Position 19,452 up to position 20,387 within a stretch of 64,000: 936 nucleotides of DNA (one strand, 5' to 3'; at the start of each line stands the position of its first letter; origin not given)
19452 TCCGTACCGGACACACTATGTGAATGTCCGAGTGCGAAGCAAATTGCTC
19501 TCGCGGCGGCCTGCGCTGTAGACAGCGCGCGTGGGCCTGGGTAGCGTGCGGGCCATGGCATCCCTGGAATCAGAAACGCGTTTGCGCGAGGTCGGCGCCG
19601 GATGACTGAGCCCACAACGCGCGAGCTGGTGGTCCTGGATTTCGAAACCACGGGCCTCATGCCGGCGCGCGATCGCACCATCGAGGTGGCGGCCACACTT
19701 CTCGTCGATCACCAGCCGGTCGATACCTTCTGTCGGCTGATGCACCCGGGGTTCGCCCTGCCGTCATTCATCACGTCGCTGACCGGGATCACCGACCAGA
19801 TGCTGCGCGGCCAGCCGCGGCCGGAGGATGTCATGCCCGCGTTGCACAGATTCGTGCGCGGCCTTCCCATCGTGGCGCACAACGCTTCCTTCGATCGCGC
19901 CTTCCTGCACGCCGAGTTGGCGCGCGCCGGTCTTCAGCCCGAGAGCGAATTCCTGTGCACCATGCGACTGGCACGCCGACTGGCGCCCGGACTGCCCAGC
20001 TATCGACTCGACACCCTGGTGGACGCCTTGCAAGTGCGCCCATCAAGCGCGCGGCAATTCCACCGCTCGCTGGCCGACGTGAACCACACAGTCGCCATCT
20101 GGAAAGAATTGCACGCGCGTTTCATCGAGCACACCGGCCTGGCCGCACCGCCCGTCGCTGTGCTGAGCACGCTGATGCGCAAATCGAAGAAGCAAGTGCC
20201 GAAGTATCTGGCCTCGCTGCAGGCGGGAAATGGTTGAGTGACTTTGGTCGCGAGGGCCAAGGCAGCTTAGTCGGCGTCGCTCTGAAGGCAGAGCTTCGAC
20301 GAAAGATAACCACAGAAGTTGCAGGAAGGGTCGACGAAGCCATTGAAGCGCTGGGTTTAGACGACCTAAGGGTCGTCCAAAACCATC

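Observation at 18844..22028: Nuclease islet: divergent PLD nuclease and DEDDh exonuclease, coupled unknown ORFs, and vapBC - candidate defence or DNA-processing module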

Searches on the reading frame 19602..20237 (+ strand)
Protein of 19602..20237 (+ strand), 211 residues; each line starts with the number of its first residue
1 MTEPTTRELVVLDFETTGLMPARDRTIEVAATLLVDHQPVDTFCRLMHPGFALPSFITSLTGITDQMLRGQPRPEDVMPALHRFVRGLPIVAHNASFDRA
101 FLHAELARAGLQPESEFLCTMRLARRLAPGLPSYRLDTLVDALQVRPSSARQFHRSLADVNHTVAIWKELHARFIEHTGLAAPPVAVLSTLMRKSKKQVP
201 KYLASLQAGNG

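Call 3: search_protein_families(library=pfam, proteins=[window:19602-20237:+], max_evalue=0.1)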
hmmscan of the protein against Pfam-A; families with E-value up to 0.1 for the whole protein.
window:19602-20237:+ (211 aa): 4 families
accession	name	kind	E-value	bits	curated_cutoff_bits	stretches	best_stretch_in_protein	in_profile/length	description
PF00929.31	RNase_T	-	7.5e-28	98.6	24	1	10-166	1-163/164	Exonuclease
PF13482.12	RNase_H_2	-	0.0017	18.8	22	1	11-145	2-115/165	RNase_H superfamily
PF01612.26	DNA_pol_A_exo1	-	0.013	15.8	23.6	1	77-142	64-126/173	3'-5' exonuclease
PF16473.11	Rv2179c-like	-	0.013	15.7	27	1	74-169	80-175/177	3'-5' exoribonuclease Rv2179c-like domain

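Call 4: search_protein_families(library=padloc, proteins=[window:19602-20237:+], max_evalue=0.1)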
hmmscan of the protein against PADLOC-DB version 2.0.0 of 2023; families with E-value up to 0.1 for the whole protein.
window:19602-20237:+ (211 aa): 4 families
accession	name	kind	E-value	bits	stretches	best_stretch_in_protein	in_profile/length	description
PDLC01247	DEDDh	-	2.7e-36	123.3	1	10-167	1-138/139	"CAS-I,CAS-II,CAS-III,CAS-IV,CAS-V,CAS-VI; associated"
PDLC05027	PDC-S48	-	6.5e-34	115.7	1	8-173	5-169/411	-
PDLC05028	PDC-S48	-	1.2e-24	84.8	1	3-193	14-202/512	-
PDLC03817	RTasSbcB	-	0.02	11.9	0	10-47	3-44/436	DRT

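Call 6: search_protein_families(library=ncbifam, proteins=[window:19602-20237:+], max_evalue=0.1)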
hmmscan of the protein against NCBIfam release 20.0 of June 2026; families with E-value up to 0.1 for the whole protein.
window:19602-20237:+ (211 aa): 32 families (the best 25 are shown)
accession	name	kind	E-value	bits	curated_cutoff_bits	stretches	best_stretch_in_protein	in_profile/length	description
NF005906.0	PRK07883.1-4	equivalog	7.7e-45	153.3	495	1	9-200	8-195/563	DEDD exonuclease domain-containing protein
NF005289.0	PRK06807.1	equivalog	8.9e-37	127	335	1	7-170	8-168/313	3'-5' exonuclease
NF001688.0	PRK00448.1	equivalog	3.6e-36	124.2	873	1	7-176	423-590/1445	PolC-type DNA polymerase III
NF005905.0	PRK07883.1-3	equivalog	2.7e-34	118.7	508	1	9-174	26-191/581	DEDD exonuclease domain-containing protein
NF005907.0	PRK07883.1-5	equivalog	1.8e-33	115.8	454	1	9-174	30-195/584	DEDD exonuclease domain-containing protein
NF005981.0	PRK08074.1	equivalog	3.6e-32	111.3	789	1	8-195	4-184/931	ATP-dependent DNA helicase DinG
TIGR01405.1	polC_Gram_pos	equivalog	1e-31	109.6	1043.45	1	8-174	190-354/1211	DNA polymerase III subunit alpha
TIGR01407.1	dinG_rel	hypoth_equivalog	9.6e-29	100.2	547.7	1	10-163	3-154/889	putative DnaQ family exonuclease/DinG family helicase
NF004719.0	PRK06063.1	equivalog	2.9e-26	92.2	389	1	6-150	15-162/331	DEDDh family exonuclease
TIGR01406.1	dnaQ_proteo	equivalog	2.1e-25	89.7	222.7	1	10-171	3-169/231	DNA polymerase III subunit epsilon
NF005836.0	PRK07740.1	equivalog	2.6e-24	86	261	1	8-174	60-226/244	hypothetical protein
NF005904.0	PRK07883.1-2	equivalog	4.6e-24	84.6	969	1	9-177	32-200/584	DEDD exonuclease domain-containing protein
NF005903.0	PRK07883.1-1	equivalog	9.8e-24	83.7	1038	1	9-173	42-212/642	DEDD exonuclease domain-containing protein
NF004964.0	PRK06310.1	equivalog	4.8e-22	78.5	236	1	6-175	6-175/250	DNA polymerase III subunit epsilon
NF006316.0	PRK08517.1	equivalog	6.5e-22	78.1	247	1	7-169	70-228/270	3'-5' exonuclease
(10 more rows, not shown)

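Call 20: find_related_loci(query=window:19602-20237:+, collection=metagenome_contigs, flank=5000)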
Query window:19602-20237:+ (211 aa) in metagenome_contigs; peptide patterns used: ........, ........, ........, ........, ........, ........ (x = any residue, [..] = any of these).
156 stretches matched a pattern; 62 encode a relative of the query (tblastn E <= 1e-3); 62 distinct loci.
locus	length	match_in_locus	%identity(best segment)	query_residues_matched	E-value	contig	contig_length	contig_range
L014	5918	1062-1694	96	1-211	2e-134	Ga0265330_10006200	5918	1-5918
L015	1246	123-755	94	1-211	2e-144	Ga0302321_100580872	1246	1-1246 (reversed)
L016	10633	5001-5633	93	1-211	1e-130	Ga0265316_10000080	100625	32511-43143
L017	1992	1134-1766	92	1-211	1e-138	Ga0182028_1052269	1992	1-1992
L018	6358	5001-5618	95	1-206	9e-130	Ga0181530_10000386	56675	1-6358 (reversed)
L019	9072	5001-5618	95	1-206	1e-129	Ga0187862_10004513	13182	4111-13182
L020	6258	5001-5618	95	1-206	4e-129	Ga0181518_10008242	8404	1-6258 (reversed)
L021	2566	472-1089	95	1-206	2e-135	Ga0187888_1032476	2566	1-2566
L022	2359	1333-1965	88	1-211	8e-130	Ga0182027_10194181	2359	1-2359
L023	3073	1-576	96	20-211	7e-127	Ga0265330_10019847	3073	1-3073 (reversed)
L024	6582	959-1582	88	1-208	3e-121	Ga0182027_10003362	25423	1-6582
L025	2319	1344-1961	88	1-206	3e-126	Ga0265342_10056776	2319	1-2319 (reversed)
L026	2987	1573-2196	86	1-208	1e-121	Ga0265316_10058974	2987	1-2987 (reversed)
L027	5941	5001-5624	86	1-208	1e-117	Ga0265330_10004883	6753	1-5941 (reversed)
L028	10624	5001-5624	84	1-208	1e-115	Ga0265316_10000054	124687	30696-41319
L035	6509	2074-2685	84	5-208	1e-110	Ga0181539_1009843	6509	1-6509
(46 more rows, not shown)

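Call 21: find_related_loci(query=window:19602-20237:+, collection=genome_contigs, flank=5000)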
Query window:19602-20237:+ (211 aa) in genome_contigs; peptide patterns used: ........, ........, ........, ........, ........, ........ (x = any residue, [..] = any of these).
78 stretches matched a pattern; 10 encode a relative of the query (tblastn E <= 1e-3); 10 distinct loci.
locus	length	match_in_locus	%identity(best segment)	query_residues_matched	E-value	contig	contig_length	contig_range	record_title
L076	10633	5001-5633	93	1-211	5e-132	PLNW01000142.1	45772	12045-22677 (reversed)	MAG: Myxococcales bacterium isolate fen_1158 73.20120800_E1D.7_contig_7877, whole genome shotgun sequence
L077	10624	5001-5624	88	1-208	1e-121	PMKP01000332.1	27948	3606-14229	MAG: Myxococcales bacterium isolate fen_1123 73.20120600_E1D.81_contig_7218, whole genome shotgun sequence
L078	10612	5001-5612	84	5-208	3e-112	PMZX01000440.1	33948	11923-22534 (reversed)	MAG: Myxococcales bacterium isolate fen_1103 73.20110800_E3M.7_contig_5792, whole genome shotgun sequence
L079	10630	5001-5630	82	1-206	1e-111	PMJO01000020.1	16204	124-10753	MAG: Myxococcales bacterium isolate fen_1125 73.20120600_E2D.64_contig_55007, whole genome shotgun sequence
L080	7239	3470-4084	77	5-209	3e-103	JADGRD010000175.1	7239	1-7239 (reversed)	MAG: Proteobacteria bacterium isolate Chersky.38_30 contig-100_3862, whole genome shotgun sequence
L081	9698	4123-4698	43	9-201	9e-43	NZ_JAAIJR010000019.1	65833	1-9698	Thiorhodococcus mannitoliphagus strain DSM 18266 NODE_19_length_65833_cov_26.1793, whole genome shotgun sequence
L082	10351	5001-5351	40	11-126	6e-15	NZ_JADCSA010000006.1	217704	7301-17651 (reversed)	Nocardioides malaquae strain Y6 NODE_6_length_217704_cov_266.963, whole genome shotgun sequence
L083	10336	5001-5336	31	1-111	1e-13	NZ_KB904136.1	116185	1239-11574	Porphyromonas macacae DSM 20710 = JCM 13914 strain DSM 20710 A3GIDRAFT_scaffold_2.3, whole genome shotgun sequence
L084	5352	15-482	25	9-166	2e-9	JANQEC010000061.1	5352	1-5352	MAG: Cyclobacteriaceae bacterium isolate PL23a_bin.113 k99_5146052, whole genome shotgun sequence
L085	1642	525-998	29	9-143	7e-7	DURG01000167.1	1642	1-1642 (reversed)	MAG TPA_asm: Propionibacterium sp. isolate AS08sgBPME_70 143478_AS08, whole genome shotgun sequence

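Call 33: search_protein_families(library=pfam, proteins=[L035:499-984:+, L035:975-1988:+, L035:3236-4075:-, L035:4124-5365:-, L035:5454-5981:-, L014:2653-3357:+, L014:3434-4108:+, L019:5980-6831:+, L019:6828-8105:+], max_evalue=0.05)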
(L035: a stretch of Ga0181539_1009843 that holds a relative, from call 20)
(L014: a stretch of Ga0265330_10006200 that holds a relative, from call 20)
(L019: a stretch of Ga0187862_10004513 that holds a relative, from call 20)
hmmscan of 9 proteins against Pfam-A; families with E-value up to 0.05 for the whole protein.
L035:499-984:+ (161 aa): 0 families

L035:975-1988:+ (337 aa): 0 families

L035:3236-4075:- (279 aa): 3 families
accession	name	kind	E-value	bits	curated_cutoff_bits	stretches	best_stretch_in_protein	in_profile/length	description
PF06114.19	Peptidase_M78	-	9.2e-06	25.9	22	1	172-227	22-82/123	IrrE N-terminal-like domain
PF08401.16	ArdcN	-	0.0029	18.2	22.6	1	26-106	10-90/123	N-terminal domain of anti-restriction factor ArdC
PF20573.4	DUF6782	-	0.0085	15.8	27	1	129-222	29-131/241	Putative metallopeptidase family (DUF6782)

L035:4124-5365:- (413 aa): 0 families

L035:5454-5981:- (175 aa): 1 family
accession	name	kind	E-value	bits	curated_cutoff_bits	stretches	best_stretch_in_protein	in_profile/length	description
PF02732.21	ERCC4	-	1.8e-08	34.8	24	1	39-144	26-135/140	ERCC4 domain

L014:2653-3357:+ (234 aa): 1 family
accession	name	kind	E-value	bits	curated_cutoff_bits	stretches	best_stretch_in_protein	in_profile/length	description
PF22187.2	DUF6946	-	4.4e-77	258.7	27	1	7-222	1-213/214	Domain of unknown function (DUF6946)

L014:3434-4108:+ (224 aa): 0 families

L019:5980-6831:+ (283 aa): 0 families

L019:6828-8105:+ (425 aa): 3 families
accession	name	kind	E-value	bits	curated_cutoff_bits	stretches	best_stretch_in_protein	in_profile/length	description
PF02086.21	MethyltransfD12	-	0.0022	18.2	22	1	48-100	8-61/253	D12 class N6 adenine-specific DNA methyltransferase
PF01170.24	UPF0020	-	0.0032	17.6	22.3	0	62-95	31-64/197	RMKL-like, methyltransferase domain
PF01555.25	N6_N4_Mtase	-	0.015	15.7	26.7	0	46-91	168-213/221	DNA methylase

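Call 36: search_solved_structures(query=window:19602-20237:+, max_evalue=0.001, show_alignments=1)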
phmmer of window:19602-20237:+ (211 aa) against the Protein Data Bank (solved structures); distinct sequences matched with E-value up to 0.001: 10.
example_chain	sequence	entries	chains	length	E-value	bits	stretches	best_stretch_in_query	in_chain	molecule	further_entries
2p1j_A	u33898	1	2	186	3.7e-22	82.4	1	9-167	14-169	DNA polymerase III polC-type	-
9qpc_A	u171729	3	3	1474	1.6e-17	67.3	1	9-163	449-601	DNA polymerase III PolC-type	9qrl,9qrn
4fzx_C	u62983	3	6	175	1.6e-11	47.7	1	10-167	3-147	Exodeoxyribonuclease 10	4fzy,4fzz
8zef_A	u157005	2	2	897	6.3e-11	45.8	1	10-152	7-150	3'-5' exonuclease DinG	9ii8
8fyc_K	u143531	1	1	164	2.4e-09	40.6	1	9-170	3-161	DEDDh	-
8fy9_A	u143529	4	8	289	8.4e-09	38.8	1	9-170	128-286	Cas2-DEDDh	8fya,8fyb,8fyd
8h18_A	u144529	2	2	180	1.8e-08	37.8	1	7-159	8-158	DnaQ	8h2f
1j53_A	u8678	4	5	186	3.5e-08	36.8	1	5-162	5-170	DNA polymerase III, epsilon chain | DNA polymerase III epsilon subunit | DNA POLYMERASE III SUBUNIT EPSILON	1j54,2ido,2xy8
2gui_A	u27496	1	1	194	4.9e-08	36.4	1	6-162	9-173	DNA polymerase III epsilon subunit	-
5fku_D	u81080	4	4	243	7.4e-08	35.8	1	5-163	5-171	DNA POLYMERASE III SUBUNIT EPSILON | DNA POLYMERASE III EPSILON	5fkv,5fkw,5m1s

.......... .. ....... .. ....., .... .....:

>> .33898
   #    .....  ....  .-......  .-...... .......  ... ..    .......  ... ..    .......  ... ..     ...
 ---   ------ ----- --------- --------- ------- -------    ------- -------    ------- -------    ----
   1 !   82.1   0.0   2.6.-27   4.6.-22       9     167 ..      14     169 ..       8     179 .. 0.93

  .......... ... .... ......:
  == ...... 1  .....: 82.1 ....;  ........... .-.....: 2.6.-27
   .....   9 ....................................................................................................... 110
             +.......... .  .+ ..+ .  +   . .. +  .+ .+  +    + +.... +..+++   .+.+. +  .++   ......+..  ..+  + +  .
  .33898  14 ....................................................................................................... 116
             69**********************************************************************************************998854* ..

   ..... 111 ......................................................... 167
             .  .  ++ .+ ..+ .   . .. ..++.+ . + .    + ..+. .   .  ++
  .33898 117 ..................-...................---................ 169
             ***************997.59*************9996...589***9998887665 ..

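Call 53: search_protein_families(library=padloc, proteins=[L035:499-984:+, L035:975-1988:+, L035:3236-4075:-, L035:4124-5365:-, L035:5454-5981:-, L014:2653-3357:+, L014:3434-4108:+, L019:5980-6831:+, L019:6828-8105:+, L014:1752-2198:-], max_evalue=0.01)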
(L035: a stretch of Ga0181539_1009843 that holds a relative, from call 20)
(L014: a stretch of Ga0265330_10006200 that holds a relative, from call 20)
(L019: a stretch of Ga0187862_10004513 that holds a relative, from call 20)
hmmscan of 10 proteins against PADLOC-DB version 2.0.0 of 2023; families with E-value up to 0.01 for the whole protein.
L035:499-984:+ (161 aa): 0 families

L035:975-1988:+ (337 aa): 0 families

L035:3236-4075:- (279 aa): 3 families
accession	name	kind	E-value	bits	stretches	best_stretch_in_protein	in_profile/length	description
PDLC03953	RmrA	-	0.00027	18.3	1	184-223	205-241/373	-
PDLC04141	capP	-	0.00089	16.8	1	160-220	41-105/242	capP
PDLC03943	RmrA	-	0.0081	13.3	0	184-217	189-222/370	-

L035:4124-5365:- (413 aa): 0 families

L035:5454-5981:- (175 aa): 0 families

L014:2653-3357:+ (234 aa): 0 families

L014:3434-4108:+ (224 aa): 0 families

L019:5980-6831:+ (283 aa): 2 families
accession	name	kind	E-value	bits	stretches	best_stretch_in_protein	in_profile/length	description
PDLC03512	REase_II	-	1.3e-83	278.4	1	14-281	4-273/276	Type II restriction enzyme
PDLC03406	REase_II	-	1e-15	56.2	1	25-278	8-230/233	Type II restriction enzyme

L019:6828-8105:+ (425 aa): 21 families
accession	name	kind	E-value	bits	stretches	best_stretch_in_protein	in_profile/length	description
PDLC03389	MTase_II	-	4e-28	96.3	2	249-414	273-431/445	Type II methyltransferase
PDLC03306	MTase_II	-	1.2e-25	88.4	1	22-414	18-404/422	Type II methyltransferase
PDLC03224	MTase_II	-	1.1e-22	78.6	1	23-409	56-454/481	Type II methyltransferase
PDLC03322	MTase_II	-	6.6e-21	72.7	1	30-399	35-400/446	Type II methyltransferase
PDLC03362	MTase_II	-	7.2e-14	49.5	1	55-380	65-381/438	Type II methyltransferase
PDLC03377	MTase_II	-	3.5e-10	37.1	1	26-286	87-348/504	Type II methyltransferase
PDLC03364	MTase_II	-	1.4e-09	35.4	1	62-288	61-272/380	Type II methyltransferase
PDLC03239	MTase_II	-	1.9e-08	31.4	1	29-202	60-235/442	Type II methyltransferase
PDLC03369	MTase_II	-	1.7e-07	28.4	1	31-104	111-184/532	Type II methyltransferase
PDLC03360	MTase_II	-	1.3e-06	25.6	1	40-145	46-146/441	Type II methyltransferase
PDLC04134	mad2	-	7.8e-06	23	1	35-99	270-331/492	mads_2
PDLC03387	MTase_II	-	2.1e-05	21.9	0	48-97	222-271/289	Type II methyltransferase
PDLC03353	MTase_II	-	2.3e-05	22.1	0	251-274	23-48/260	Type II methyltransferase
PDLC03325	MTase_II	-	4.2e-05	20.5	1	61-101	93-133/426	Type II methyltransferase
PDLC03283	MTase_II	-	0.00012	19.5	1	43-94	213-264/352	Type II methyltransferase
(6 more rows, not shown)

L014:1752-2198:- (148 aa): 0 families

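Call 54: search_protein_families(library=phrogs, proteins=[window:19602-20237:+, L019:5980-6831:+, L014:3434-4108:+, L035:499-984:+, L035:975-1988:+], max_evalue=0.01)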
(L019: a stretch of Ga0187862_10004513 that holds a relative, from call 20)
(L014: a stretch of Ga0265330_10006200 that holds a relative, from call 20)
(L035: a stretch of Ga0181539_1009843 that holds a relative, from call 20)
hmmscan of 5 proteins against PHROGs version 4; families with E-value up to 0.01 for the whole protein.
window:19602-20237:+ (211 aa): 5 families
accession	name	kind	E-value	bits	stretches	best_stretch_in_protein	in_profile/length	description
phrog_192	-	DNA, RNA and nucleotide metabolism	9.6e-45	154.5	1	1-180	100-279/397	DNA polymerase exonuclease subunit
phrog_14632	-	DNA, RNA and nucleotide metabolism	5.7e-31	108.6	1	8-169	83-241/380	DNA polymerase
phrog_17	-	DNA, RNA and nucleotide metabolism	2.8e-12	46.5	1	8-177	671-831/1445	DNA polymerase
phrog_403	-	DNA, RNA and nucleotide metabolism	0.00011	22.3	1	90-145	144-201/321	DNA polymerase exonuclease subunit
phrog_1907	-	DNA, RNA and nucleotide metabolism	0.0078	15.8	1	7-110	14-92/629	DNA polymerase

L019:5980-6831:+ (283 aa): 0 families

L014:3434-4108:+ (224 aa): 0 families

L035:499-984:+ (161 aa): 3 families
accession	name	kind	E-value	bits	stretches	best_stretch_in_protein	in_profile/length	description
phrog_29029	-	unknown function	1.2e-17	65.2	1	10-149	13-142/147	-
phrog_26985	-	unknown function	3.3e-06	27.9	1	8-69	14-75/174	-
phrog_5018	-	unknown function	0.00015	23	1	10-73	8-68/134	-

L035:975-1988:+ (337 aa): 0 families

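Call 62: search_protein_families(library=pfam, proteins=[L022:857-1336:+, L014:1752-2198:-, L014:2182-2403:-], max_evalue=0.1)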
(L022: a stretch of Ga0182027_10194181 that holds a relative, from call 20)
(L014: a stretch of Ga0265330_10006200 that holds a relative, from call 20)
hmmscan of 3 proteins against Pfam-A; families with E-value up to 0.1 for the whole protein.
L022:857-1336:+ (159 aa): 1 family
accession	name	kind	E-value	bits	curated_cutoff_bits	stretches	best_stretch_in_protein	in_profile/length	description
PF12867.12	DinB_2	-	3.7e-11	44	24.8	1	14-143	2-122/128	DinB superfamily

L014:1752-2198:- (148 aa): 2 families
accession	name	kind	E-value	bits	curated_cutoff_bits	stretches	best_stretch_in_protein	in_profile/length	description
PF01850.27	PIN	-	3.1e-14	54.1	23.6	1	9-138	2-118/120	PIN domain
PF13470.12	PIN_3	-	2e-06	29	27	1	7-76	1-70/115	PIN domain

L014:2182-2403:- (73 aa): 1 family
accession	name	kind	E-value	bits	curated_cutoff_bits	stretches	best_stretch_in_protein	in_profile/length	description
PF01954.22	AF2212-like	-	3.3e-05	24.7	21.6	1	6-38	1-33/59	AF2212-like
